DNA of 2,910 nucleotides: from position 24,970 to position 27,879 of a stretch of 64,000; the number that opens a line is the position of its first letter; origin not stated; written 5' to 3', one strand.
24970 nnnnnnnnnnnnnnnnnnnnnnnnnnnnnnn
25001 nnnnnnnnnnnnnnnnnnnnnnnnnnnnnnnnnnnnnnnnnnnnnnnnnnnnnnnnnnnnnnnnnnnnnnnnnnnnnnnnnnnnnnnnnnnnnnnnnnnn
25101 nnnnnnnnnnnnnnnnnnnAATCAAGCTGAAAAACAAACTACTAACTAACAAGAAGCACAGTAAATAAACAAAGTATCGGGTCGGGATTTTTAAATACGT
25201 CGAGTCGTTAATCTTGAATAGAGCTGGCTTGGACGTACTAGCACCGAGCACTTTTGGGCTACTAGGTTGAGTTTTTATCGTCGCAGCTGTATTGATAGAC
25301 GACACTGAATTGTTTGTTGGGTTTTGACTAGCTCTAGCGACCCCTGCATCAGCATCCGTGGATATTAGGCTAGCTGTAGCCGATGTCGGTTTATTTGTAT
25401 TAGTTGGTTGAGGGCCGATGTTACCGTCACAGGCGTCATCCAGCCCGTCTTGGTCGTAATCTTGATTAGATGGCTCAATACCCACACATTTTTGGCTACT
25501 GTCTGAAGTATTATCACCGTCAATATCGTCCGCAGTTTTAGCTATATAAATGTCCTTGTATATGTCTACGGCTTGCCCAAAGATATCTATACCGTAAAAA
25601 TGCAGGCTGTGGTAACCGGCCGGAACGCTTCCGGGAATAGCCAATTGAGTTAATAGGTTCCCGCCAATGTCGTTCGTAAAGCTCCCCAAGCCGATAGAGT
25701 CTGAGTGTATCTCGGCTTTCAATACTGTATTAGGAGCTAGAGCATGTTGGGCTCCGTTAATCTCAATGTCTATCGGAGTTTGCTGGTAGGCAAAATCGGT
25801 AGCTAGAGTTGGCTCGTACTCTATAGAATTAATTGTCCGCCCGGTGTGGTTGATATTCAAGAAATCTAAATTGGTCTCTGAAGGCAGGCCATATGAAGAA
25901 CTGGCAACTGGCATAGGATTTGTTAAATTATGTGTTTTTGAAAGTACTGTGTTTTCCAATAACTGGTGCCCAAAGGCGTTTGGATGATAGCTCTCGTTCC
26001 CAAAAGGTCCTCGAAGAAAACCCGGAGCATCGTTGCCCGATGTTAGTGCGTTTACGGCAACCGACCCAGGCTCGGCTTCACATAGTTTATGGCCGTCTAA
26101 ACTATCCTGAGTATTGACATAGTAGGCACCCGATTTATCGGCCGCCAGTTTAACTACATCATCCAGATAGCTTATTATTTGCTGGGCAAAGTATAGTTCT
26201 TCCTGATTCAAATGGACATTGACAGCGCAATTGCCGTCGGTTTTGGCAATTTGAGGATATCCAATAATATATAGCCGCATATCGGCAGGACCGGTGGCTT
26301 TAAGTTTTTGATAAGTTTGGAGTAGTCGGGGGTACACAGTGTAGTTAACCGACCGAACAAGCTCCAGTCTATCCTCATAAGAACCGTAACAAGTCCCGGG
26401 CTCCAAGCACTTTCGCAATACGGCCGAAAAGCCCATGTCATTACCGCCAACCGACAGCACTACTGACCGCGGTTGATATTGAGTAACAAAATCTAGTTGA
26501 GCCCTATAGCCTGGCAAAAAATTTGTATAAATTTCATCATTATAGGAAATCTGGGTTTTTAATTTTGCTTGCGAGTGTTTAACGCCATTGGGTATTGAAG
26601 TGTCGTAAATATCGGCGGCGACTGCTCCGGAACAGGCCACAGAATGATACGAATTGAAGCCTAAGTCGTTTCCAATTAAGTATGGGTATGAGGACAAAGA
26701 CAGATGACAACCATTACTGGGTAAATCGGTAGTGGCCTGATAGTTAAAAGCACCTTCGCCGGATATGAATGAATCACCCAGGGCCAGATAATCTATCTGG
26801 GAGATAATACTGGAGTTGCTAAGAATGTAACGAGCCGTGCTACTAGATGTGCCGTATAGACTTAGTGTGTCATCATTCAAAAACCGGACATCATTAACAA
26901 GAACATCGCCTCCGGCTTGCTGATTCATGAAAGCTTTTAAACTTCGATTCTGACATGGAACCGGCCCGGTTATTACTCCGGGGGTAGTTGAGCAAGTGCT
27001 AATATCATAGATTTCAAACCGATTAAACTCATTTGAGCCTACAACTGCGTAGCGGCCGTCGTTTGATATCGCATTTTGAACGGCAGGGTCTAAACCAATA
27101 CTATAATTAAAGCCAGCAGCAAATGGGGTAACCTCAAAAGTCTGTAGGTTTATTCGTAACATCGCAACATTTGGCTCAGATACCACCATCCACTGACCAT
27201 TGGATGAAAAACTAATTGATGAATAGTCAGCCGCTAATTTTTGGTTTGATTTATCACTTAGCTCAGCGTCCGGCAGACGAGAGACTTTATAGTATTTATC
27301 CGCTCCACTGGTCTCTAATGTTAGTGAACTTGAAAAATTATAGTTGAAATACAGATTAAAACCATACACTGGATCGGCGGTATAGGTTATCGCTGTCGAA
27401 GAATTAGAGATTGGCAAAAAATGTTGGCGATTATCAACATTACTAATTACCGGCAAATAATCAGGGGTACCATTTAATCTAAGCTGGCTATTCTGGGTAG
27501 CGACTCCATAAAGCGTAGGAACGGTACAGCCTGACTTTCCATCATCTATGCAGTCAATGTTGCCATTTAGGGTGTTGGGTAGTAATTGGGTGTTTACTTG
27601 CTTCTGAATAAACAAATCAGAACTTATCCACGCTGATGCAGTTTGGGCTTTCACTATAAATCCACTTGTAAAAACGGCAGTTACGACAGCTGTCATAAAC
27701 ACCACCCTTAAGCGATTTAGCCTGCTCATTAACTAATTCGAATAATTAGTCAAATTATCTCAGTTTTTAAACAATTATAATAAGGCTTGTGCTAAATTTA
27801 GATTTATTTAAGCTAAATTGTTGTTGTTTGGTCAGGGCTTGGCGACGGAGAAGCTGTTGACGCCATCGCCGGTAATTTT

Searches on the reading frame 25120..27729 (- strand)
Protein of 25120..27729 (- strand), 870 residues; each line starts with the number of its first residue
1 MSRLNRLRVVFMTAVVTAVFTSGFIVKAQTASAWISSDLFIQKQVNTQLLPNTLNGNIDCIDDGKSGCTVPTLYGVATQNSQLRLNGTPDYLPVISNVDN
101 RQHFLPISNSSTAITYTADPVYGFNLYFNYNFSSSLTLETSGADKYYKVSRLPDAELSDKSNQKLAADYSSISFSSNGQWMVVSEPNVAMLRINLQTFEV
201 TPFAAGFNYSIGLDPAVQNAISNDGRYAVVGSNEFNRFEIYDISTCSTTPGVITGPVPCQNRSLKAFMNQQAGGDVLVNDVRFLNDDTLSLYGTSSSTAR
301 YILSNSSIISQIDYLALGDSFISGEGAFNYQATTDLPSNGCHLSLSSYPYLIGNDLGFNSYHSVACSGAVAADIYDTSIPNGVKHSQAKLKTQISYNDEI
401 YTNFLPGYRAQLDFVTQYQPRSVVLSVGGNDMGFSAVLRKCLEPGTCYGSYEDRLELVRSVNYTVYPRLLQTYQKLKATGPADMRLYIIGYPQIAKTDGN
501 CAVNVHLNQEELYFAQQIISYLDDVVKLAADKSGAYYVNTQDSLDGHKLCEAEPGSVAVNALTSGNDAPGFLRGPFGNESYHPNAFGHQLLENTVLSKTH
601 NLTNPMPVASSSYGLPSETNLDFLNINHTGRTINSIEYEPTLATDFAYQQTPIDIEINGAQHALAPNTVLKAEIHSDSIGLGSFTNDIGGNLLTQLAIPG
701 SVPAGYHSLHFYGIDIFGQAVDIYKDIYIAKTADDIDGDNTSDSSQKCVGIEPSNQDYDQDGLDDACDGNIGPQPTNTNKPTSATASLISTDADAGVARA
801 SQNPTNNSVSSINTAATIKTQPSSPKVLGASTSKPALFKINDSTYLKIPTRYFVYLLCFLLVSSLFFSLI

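Call 73: search_protein_families(library=pfam, proteins=[window:25120-27729:-], max_evalue=0.00001)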
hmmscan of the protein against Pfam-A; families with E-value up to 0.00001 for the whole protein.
window:25120-27729:- (870 aa): 1 family
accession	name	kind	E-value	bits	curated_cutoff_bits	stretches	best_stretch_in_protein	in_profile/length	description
PF13472.12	Lipase_GDSL_2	-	3.3e-10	41.2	32.9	1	316-590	1-178/178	GDSL-like Lipase/Acylhydrolase family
